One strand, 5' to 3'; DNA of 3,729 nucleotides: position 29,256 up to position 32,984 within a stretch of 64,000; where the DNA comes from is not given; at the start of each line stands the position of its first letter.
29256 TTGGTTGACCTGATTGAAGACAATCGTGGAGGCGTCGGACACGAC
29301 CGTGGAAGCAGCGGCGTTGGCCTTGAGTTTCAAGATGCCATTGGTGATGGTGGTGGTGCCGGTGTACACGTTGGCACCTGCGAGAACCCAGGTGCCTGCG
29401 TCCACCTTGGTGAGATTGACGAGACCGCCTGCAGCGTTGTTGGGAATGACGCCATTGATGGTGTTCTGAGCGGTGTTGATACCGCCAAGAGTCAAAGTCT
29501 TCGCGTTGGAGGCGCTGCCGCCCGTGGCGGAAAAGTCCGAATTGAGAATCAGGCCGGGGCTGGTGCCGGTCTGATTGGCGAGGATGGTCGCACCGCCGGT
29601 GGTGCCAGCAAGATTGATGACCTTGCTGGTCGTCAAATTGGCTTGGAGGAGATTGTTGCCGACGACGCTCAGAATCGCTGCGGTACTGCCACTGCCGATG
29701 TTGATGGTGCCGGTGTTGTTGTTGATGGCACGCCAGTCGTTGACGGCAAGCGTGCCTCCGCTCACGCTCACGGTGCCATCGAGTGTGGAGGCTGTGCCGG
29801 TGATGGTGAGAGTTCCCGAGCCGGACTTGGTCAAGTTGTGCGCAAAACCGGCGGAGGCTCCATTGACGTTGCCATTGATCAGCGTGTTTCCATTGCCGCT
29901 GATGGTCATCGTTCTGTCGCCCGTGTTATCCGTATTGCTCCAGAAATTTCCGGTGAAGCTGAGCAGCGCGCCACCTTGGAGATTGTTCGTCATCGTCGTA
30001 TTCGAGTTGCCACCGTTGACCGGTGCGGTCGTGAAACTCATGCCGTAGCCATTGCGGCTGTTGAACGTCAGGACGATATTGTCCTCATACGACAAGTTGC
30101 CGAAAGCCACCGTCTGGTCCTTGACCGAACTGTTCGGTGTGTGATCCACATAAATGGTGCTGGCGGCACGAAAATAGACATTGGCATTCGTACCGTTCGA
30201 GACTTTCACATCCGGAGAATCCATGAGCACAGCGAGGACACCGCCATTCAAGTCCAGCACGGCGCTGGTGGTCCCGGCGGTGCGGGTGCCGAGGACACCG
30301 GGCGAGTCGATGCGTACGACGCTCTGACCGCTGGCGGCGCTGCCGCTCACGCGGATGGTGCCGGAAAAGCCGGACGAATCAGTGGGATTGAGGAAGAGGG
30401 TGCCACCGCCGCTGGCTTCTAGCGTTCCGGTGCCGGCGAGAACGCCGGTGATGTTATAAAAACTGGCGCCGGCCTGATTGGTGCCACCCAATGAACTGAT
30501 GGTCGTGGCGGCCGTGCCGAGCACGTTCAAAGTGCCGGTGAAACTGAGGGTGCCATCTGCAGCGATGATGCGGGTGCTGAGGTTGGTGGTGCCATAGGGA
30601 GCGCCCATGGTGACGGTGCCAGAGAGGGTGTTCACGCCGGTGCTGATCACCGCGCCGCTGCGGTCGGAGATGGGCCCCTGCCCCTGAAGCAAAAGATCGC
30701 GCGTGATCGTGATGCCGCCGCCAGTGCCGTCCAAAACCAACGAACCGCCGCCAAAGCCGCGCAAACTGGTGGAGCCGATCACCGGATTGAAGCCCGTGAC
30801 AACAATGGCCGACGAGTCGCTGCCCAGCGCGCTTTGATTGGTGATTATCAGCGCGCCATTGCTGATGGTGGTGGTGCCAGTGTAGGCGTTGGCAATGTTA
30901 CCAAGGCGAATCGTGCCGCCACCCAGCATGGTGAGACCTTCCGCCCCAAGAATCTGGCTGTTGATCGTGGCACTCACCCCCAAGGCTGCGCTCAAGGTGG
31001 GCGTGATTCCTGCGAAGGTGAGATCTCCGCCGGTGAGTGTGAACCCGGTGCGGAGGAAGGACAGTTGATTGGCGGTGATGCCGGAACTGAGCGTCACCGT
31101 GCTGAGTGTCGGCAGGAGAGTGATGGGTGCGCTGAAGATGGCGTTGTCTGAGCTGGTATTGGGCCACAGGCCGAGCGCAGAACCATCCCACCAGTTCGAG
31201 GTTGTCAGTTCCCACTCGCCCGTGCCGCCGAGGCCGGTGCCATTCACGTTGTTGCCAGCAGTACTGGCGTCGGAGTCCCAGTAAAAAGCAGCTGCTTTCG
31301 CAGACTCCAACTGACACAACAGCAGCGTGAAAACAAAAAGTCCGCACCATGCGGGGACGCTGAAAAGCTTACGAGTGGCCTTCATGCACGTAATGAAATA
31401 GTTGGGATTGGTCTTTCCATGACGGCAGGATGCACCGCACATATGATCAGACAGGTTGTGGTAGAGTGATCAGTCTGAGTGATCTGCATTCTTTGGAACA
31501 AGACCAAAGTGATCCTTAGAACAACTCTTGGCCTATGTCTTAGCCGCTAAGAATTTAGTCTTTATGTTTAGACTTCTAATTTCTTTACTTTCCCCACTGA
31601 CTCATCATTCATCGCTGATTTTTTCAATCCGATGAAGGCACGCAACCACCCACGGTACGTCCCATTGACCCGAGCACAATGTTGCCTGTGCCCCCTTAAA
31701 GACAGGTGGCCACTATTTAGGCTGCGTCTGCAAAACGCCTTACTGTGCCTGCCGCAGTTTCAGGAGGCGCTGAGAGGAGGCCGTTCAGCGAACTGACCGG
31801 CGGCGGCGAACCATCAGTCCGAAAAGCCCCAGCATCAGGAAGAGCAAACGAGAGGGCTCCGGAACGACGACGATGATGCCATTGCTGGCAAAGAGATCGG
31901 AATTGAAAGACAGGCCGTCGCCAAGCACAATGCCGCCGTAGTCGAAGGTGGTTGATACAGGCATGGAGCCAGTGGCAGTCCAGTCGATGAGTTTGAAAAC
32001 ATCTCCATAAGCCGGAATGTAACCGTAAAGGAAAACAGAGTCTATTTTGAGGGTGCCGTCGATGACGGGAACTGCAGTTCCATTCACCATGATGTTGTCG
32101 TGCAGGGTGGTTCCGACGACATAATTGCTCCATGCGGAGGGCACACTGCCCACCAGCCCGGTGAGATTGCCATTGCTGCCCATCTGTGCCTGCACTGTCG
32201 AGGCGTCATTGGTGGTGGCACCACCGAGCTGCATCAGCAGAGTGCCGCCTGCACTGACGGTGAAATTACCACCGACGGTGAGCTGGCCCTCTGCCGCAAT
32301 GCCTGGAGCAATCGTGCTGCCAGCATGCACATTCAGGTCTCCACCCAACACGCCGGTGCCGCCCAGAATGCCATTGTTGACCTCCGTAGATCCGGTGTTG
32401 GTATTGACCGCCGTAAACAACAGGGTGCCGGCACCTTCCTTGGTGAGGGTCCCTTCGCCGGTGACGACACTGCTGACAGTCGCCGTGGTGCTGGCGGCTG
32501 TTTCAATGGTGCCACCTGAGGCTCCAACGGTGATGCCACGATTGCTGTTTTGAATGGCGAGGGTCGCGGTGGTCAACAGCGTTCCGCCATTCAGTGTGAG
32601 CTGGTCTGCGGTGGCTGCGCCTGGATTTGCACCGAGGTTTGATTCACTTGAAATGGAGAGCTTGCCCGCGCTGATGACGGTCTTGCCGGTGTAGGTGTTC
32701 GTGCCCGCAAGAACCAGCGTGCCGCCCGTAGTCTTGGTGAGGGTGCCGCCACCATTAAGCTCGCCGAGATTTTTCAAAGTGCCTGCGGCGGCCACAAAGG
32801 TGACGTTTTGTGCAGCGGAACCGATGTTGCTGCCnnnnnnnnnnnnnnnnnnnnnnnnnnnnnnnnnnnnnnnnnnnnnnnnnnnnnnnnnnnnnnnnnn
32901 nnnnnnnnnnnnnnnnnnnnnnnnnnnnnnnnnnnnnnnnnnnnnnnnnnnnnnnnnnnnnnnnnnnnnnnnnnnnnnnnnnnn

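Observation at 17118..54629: Tandem pair of giant PEP-CTERM beta-strand-repeat genes occupying 37 kb (candidate exosortase-dependent surface fibre system)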

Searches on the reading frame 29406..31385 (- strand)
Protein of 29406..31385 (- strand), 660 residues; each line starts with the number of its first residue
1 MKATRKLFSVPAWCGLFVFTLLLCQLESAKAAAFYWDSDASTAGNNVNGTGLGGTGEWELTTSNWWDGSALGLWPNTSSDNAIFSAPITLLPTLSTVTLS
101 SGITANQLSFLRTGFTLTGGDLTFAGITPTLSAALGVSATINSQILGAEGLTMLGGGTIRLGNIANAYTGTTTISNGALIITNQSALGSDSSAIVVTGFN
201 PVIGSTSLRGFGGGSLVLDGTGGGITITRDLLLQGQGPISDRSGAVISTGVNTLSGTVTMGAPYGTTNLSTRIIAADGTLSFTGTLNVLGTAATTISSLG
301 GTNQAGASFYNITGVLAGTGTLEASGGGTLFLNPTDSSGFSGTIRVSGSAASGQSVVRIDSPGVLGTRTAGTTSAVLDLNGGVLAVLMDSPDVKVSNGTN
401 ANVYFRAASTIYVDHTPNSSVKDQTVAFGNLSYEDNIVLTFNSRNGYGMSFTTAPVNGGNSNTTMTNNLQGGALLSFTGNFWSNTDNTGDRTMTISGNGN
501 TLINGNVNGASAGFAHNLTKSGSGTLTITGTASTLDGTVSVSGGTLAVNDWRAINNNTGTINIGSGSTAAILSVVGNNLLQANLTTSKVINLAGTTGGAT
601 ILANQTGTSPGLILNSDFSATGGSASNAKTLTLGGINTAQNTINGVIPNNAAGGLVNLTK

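Call 40: find_homologous_proteins(query=window:29406-31385:-, max_evalue=0.00001)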
Query window:29406-31385:- (660 aa): 51 proteins with E <= 0.00001 among 8000 candidates.
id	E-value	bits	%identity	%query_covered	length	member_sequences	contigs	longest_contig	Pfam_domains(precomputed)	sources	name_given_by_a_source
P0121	1.5e-281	954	83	84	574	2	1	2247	PF12951.14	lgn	-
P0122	1.9e-266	904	73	96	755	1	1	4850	PF12951.14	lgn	-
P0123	8.7e-266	901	70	99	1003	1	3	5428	PF12951.14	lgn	-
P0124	8.0e-264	895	72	95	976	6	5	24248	PF12951.14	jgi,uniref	jgi:autotransporter-associated beta strand protein|uniref:beta strand repeat-containing protein n=1 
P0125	2.1e-247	841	68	98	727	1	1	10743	PF12951.14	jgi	-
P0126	3.2e-230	784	64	99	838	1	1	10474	PF12951.14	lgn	-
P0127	3.5e-229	781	65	97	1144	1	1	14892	PF12951.14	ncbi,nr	ncbi:MAG: autotransporter-associated beta strand repeat-containing protein, partial [Verrucomicrobia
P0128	5.0e-206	704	64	86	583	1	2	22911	PF12951.14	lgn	-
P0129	1.4e-199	683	73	69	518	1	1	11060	PF12951.14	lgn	-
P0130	1.1e-193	663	68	73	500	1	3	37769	PF12951.14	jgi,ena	jgi:fibronectin-binding autotransporter adhesin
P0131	2.6e-193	662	64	82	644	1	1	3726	-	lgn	-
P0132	4.5e-170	585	54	97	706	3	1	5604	PF12951.14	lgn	-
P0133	2.0e-168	580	52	100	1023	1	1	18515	PF12951.14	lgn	-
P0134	2.8e-159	550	52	98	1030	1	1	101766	PF12951.14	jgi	jgi:fibronectin-binding autotransporter adhesin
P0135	1.0e-151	525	51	98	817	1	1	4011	PF12951.14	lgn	-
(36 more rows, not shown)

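Call 41: find_encoding_contigs(protein=P0130, flank=10000, max_places=3)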
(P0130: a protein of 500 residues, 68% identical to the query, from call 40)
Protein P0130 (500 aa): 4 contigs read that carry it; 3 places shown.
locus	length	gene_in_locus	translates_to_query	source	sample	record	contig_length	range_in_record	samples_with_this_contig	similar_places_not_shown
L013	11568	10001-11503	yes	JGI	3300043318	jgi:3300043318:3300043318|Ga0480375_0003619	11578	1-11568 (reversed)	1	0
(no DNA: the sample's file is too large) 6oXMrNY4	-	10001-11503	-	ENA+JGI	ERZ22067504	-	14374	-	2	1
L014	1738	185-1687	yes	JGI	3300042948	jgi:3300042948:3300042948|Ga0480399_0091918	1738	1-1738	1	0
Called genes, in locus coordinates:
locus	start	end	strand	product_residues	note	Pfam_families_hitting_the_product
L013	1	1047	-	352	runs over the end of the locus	?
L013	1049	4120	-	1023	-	PF07635:PSCyt1, PF07583:PSCyt2, PF07587:PSD1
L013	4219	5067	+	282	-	PF04909:Amidohydro_2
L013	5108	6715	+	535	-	PF01757:Acyl_transf_3, PF00023:Ank (faint), PF12796:Ank_2, PF13606:Ank_3 (faint), PF13857:Ank_5 (faint), PF13637:Ank_4 (weak), PF01757:Acyl_transf_3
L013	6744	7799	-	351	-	PF13353:Fer4_12 (weak), PF04055:Radical_SAM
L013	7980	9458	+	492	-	PF00370:FGGY_N, PF02782:FGGY_C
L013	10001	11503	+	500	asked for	PF12951:PATR (weak)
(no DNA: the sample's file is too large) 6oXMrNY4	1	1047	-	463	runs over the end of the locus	PF07394:DUF1501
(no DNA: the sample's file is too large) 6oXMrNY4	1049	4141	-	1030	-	PF07635:PSCyt1, PF07583:PSCyt2, PF07587:PSD1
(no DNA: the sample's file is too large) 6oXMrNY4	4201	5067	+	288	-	PF04909:Amidohydro_2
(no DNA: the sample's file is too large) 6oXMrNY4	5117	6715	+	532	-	PF01757:Acyl_transf_3, PF00023:Ank (faint), PF12796:Ank_2, PF13606:Ank_3 (faint), PF13857:Ank_5 (faint), PF13637:Ank_4 (weak), PF01757:Acyl_transf_3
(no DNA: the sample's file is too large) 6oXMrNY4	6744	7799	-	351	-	PF13353:Fer4_12 (weak), PF04055:Radical_SAM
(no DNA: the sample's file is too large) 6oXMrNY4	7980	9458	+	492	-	PF00370:FGGY_N, PF02782:FGGY_C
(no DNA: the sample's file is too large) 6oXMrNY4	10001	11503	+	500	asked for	PF12951:PATR (weak)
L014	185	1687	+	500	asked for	PF12951:PATR (weak)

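Call 42: find_encoding_contigs(protein=P0124, flank=10000, max_places=3)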
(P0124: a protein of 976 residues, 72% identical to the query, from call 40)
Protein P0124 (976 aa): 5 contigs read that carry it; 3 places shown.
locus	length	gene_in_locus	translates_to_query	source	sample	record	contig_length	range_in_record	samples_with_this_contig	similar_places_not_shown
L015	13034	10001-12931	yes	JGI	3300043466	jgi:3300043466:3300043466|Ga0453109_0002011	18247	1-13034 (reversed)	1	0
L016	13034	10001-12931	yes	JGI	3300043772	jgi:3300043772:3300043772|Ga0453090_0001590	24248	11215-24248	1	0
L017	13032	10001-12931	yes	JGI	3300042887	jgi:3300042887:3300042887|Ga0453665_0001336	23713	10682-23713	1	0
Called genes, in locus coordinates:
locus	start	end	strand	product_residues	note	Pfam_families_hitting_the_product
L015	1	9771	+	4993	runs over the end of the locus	?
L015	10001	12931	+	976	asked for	PF12951:PATR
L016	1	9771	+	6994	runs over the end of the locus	?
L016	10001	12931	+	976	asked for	PF12951:PATR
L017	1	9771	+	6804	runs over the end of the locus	PF12951:PATR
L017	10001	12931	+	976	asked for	PF12951:PATR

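Call 64: predict_structure(alignment_id=A2)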
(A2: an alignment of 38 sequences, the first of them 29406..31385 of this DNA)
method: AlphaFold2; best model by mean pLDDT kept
length: 660 residues; sequences in the alignment: 38
mean_pLDDT: 84.8   pTM: 0.83
mean pLDDT of the five models: 84.8, 83.5, 82.9, 82.2, 80.4
residues with pLDDT >= 90: 390; 70-90: 164; 50-70: 53; < 50: 53
segments of 3 or more residues with pLDDT < 50: 1-9, 22-38, 48-73
pLDDT, mean of each block of 10 residues (from residue 1): 46 56 40 41 51 40 39 63 67 72 85 85 88 92 94 94 95 95 95 92 75 91 95 89 89 98 91 92 98 93 75 98 92 97 91 83 95 93 96 95 96 95 97 94 97 91 96 95 86 96 93 89 96 92 95 86 92 83 85 85 87 90 77 91 84 74
secondary structure, 60 per line:
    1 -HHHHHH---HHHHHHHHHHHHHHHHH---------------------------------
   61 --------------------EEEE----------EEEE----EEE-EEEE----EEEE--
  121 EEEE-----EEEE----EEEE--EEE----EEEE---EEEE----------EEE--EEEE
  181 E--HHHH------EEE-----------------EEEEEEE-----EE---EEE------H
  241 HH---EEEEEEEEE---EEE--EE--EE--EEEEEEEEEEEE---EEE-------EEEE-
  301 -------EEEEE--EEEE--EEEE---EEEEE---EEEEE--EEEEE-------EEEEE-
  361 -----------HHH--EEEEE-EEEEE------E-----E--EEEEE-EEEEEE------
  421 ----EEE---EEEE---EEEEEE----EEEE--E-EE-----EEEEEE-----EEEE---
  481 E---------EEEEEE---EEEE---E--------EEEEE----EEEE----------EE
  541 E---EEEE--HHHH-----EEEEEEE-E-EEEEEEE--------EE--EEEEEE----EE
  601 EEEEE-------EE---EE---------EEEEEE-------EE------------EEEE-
elements in order: H2-7 H11-27 E81-84 E95-98 E103-105 E107-110 E115-118 E121-124 E130-133 E138-141 E144-146 E151-154 E158-161 E172-174 E177-181 H184-187 E194-196 E214-220 E231-233 E246-254 E258-260 E271-282 E286-288 E296-299 E308-312 E315-318 E321-324 E328-332 E336-340 E343-347 E355-359 E377-381 E383-387 E403-407 E409-414 E425-427 E431-434 E438-443 E448-451 E463-468 E474-477 E491-496 E500-503 E516-520 E525-528 E539-541 E545-548 H551-554 E560-566 E570-576 E589-594 E599-605 E629-634 E656-659

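Call 69: fold_search(model_id=the predicted structure, library=pdb)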
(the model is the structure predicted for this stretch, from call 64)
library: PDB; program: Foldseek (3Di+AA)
matches with E <= 10: 54; with E <= 0.001: 0
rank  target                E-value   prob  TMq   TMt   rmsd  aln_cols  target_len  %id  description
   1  7koh_D                3.3e-02  0.38  0.19  0.22  15.9       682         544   13  Crystal structure of antigen 43 from Escherichia coli EDL933 (released 2022-03-09)
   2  5j44_A                7.1e-02  0.30  0.23  0.17  17.1       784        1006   12  Crystal structure of the Secreted Extracellular protein A (SepA) from Shigella flexneri (released 2017-04-12)
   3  5gkq_A                1.8e-01  0.12  0.17  0.16  25.3       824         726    8  Structure of PL6 family alginate lyase AlyGC mutant-R241A (released 2017-02-08)
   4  4kh3                  1.9e-01  0.18  0.17  0.20  16.4       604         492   14  Structure of a bacterial self-associating protein (released 2014-01-15)
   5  7koh_C                1.9e-01  0.14  0.17  0.19  17.2       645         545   14  Crystal structure of antigen 43 from Escherichia coli EDL933 (released 2022-03-09)
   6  5gkd_A                2.0e-01  0.15  0.18  0.17  26.2       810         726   10  Structure of PL6 family alginate lyase AlyGC (released 2017-02-08)
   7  3h09_B                3.6e-01  0.14  0.19  0.14  19.2       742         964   12  The structure of Haemophilus influenzae IgA1 protease (released 2009-04-21)
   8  7ko9                  4.3e-01  0.12  0.19  0.21  16.6       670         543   11  Crystal structure of antigen 43 from uropathogenic Escherichia coli UTI89 (released 2022-03-09)
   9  3h09_A                4.5e-01  0.18  0.21  0.16  17.5       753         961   11  The structure of Haemophilus influenzae IgA1 protease (released 2009-04-21)
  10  7koh_B                4.5e-01  0.07  0.14  0.16  17.5       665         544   14  Crystal structure of antigen 43 from Escherichia coli EDL933 (released 2022-03-09)
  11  9mne_A                7.0e-01  0.09  0.19  0.16  16.4       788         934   12  Crystal structure of enteropathogenic Escherichia coli EspC (released 2025-10-29)
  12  9mne_B                9.1e-01  0.21  0.28  0.22  13.9       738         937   13  Crystal structure of enteropathogenic Escherichia coli EspC (released 2025-10-29)
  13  4pey_A                1.1e+00  0.02  0.10  0.11  21.7       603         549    9  Structure of the E502A variant of sacteLam55A from Streptomyces sp. SirexAA-E in complex with laminaritriose (released 2015-03-18)
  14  3ak5_A                1.1e+00  0.09  0.21  0.16  16.2       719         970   13  Hemoglobin protease (Hbp) passenger missing domain-2 (released 2010-10-06)
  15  2iou_G                1.2e+00  0.23  0.31  0.37  11.9       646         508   11  Major Tropism Determinant P1 (Mtd-P1) Variant Complexed with Bordetella brochiseptica Virulence Factor Pertactin extra (released 2007-10-23)
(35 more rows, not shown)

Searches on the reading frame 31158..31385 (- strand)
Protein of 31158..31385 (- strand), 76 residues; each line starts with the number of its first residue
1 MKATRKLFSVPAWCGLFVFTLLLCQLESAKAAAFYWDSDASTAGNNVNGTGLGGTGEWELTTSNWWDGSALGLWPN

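Call 66: search_protein_families(library=pfam, proteins=[window:31158-31385:-], max_evalue=5)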
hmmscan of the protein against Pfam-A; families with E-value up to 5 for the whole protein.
window:31158-31385:- (76 aa): 1 family
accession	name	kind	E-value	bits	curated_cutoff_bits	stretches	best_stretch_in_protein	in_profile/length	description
PF11466.13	Doppel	-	0.078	13.1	25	1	17-31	12-26/30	Prion-like protein Doppel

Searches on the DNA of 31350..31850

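Call 84: search_rna_families(source=window, start=31350, end=31850, threshold=evalue, max_evalue=1)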
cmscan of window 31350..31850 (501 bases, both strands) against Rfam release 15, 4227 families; matches with E-value up to 1: 1.
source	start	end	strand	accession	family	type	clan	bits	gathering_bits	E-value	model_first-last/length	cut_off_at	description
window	31559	31640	+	RF01158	SNORD108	Gene; snRNA; snoRNA; CD-box;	-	18.2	46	0.92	1-71/71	no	Small nucleolar RNA SNORD108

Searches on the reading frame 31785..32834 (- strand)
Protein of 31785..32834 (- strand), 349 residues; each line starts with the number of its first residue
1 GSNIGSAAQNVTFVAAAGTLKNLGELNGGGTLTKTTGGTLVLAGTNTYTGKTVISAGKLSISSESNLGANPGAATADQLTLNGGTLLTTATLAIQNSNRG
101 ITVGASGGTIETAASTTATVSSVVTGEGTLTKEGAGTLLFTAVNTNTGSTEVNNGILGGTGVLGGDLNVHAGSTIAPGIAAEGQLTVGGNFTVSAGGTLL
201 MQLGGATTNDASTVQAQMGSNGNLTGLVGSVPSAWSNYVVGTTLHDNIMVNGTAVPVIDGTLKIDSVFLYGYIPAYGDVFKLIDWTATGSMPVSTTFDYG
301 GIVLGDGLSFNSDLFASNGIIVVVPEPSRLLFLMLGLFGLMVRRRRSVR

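Call 66: search_protein_families(library=pfam, proteins=[window:31785-32834:-], max_evalue=5)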
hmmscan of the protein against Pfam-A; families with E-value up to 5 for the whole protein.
window:31785-32834:- (349 aa): 3 families
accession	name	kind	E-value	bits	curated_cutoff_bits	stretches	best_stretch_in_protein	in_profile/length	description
PF12951.13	PATR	-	1.5e-10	41.3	27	2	32-61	1-30/30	Passenger-associated-transport-repeat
PF07589.16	PEP-CTERM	-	0.0012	19.2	20.7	1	324-345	2-24/24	PEP-CTERM motif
PF17892.7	Cadherin_5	-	1.7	9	26.5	1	116-160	39-85/98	Cadherin-like domain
